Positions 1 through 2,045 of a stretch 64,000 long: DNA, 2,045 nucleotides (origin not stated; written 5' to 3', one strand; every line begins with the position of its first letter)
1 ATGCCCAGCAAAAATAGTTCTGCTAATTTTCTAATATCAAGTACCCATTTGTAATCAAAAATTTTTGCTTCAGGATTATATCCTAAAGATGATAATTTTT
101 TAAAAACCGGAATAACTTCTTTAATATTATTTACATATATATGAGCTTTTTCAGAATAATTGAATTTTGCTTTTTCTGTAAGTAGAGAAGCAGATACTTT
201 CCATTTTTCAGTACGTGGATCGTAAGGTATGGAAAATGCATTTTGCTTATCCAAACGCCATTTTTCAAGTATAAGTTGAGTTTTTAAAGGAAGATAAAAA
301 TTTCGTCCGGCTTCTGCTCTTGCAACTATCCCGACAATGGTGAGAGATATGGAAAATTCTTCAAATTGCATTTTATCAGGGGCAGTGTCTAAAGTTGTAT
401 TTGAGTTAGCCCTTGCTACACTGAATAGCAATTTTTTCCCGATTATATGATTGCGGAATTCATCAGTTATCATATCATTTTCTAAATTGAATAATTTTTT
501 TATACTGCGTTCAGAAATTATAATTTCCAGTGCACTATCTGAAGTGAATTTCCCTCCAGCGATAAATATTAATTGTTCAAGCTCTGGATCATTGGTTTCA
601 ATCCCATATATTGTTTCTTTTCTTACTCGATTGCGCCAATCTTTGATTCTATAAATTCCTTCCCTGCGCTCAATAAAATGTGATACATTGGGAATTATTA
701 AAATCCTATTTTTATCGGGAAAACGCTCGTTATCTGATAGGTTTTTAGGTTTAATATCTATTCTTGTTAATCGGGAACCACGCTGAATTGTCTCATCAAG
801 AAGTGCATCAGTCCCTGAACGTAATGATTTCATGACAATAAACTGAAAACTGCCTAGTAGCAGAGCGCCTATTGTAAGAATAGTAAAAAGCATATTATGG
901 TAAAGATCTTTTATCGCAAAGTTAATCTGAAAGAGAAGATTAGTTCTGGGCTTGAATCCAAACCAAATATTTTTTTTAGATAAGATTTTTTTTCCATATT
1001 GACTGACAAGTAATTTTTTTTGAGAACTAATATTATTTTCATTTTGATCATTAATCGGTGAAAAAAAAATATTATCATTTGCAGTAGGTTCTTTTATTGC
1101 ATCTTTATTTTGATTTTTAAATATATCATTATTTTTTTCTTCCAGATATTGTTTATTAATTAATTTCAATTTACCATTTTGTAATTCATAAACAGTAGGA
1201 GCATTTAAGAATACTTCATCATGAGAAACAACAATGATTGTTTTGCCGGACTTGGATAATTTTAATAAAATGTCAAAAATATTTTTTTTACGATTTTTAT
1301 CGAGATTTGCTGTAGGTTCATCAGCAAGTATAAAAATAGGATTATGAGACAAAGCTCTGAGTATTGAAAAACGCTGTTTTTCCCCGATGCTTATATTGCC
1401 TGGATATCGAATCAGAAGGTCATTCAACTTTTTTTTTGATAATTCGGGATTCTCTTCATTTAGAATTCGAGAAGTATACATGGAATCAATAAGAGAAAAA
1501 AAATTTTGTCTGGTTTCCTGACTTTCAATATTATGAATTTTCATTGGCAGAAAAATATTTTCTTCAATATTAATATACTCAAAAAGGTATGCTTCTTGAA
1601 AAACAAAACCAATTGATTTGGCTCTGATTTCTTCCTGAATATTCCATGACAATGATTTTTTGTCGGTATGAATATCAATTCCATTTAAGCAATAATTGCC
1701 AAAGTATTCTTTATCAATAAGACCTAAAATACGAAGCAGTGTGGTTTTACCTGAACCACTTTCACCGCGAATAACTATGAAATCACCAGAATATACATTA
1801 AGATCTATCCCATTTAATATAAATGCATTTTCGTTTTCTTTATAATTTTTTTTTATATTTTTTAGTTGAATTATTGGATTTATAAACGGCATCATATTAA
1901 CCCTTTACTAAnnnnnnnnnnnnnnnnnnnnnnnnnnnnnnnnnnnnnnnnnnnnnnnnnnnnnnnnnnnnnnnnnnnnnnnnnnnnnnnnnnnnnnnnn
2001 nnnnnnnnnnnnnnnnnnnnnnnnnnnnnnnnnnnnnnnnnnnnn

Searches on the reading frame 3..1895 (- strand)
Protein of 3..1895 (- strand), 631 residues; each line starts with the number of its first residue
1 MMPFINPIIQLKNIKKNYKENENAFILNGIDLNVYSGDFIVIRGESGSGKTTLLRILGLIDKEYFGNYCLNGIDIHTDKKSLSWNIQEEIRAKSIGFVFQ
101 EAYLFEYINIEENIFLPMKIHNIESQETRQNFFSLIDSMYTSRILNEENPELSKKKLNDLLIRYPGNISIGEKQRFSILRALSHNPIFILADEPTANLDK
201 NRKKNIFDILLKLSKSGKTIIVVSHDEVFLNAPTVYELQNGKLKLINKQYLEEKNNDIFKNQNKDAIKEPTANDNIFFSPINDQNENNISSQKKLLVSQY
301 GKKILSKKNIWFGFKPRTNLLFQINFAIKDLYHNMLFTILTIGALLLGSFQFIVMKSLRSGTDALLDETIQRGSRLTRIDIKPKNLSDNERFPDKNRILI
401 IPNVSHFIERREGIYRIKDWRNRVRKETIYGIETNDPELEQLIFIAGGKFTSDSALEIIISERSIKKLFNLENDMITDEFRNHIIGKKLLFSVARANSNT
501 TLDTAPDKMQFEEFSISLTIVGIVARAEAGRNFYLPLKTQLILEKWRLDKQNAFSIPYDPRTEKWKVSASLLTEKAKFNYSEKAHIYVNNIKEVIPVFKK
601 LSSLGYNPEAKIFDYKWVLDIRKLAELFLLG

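Call 6: search_protein_families(library=pfam, proteins=[window:3-1895:-], max_evalue=0.01)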
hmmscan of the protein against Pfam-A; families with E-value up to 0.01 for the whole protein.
window:3-1895:- (631 aa): 5 families
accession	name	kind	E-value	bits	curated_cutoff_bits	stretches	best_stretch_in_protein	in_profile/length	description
PF00005.33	ABC_tran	-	1.2e-21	78.1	25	1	27-196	1-137/137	ABC transporter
PF12704.14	MacB_PCD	-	6.8e-07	30.2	27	1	338-541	1-177/207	MacB-like periplasmic core domain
PF13304.12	AAA_21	-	3.6e-05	24.4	27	0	138-230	220-303/304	AAA domain, putative AbiEii toxin, Type IV TA system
PF02463.25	SMC_N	-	0.0006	19.8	40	0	180-236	154-209/220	RecF/RecN/SMC N terminal domain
PF13401.12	AAA_22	-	0.0086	16.8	27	0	38-62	6-30/130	AAA domain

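Call 22: search_protein_families(library=ncbifam, proteins=[window:3-1895:-], max_evalue=0.01)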
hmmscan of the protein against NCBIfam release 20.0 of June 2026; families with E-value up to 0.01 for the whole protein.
window:3-1895:- (631 aa): 187 families (the best 25 are shown)
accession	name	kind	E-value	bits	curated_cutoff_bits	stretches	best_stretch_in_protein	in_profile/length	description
TIGR02211.1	LolD_lipo_ex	equivalog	5.5e-45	153.6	307.75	1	8-244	1-220/221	lipoprotein-releasing ABC transporter ATP-binding protein LolD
TIGR03608.1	L_ocin_972_ABC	subfamily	4.1e-43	147.2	254.85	1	11-229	1-196/206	putative bacteriocin export ABC transporter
TIGR02673.1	FtsE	equivalog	3.8e-39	134.6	264.85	1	8-231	1-201/214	cell division ATP-binding protein FtsE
NF038007.1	ABC_ATP_DarD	equivalog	2.5e-35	122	375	1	9-242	2-217/218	darobactin export ABC transporter ATP-binding protein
TIGR02982.1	heterocyst_DevA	subfamily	1.5e-34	119.5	295.8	1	8-243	1-219/220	ABC exporter ATP-binding subunit, DevA family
NF007826.0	PRK10535.1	equivalog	6.4e-34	117.2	966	1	6-257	2-234/648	macrolide ABC transporter ATP-binding protein/permease MacB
NF040933.2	ABC_arch_GlcV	equivalog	3.4e-32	111.7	450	1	9-355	3-322/357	glucose ABC transporter ATP-binding protein GlcV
NF007879.0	PRK10584.1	equivalog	8e-32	110.8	336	1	7-243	5-224/228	putative ABC transporter ATP-binding protein YbbA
NF007027.0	PRK09493.1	equivalog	5.4e-31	107.8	379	1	8-229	1-198/240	glutamine ABC transporter ATP-binding protein GlnQ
TIGR02315.1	ABC_phnC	equivalog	3.5e-30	105.2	266.1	1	8-226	1-205/243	phosphonate ABC transporter ATP-binding protein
NF008639.0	PRK11629.1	equivalog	4.7e-29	101.4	360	1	7-227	5-207/234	lipoprotein-releasing ABC transporter ATP-binding protein LolD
TIGR01186.1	proV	subfamily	1.4e-28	100.1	326.6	1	27-226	9-189/363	betaine/proline/choline family ABC transporter ATP-binding protein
TIGR00968.1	3a0106s01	subfamily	2.4e-28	99.3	342.75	1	9-246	1-212/237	sulfate ABC transporter ATP-binding protein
TIGR04521.1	ECF_ATPase_2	equivalog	6.1e-28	97.7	330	1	9-249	1-229/279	energy-coupling factor transporter ATPase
TIGR02142.1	modC_ABC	equivalog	1.1e-27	97.2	285.05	1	30-247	16-214/353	molybdenum ABC transporter ATP-binding protein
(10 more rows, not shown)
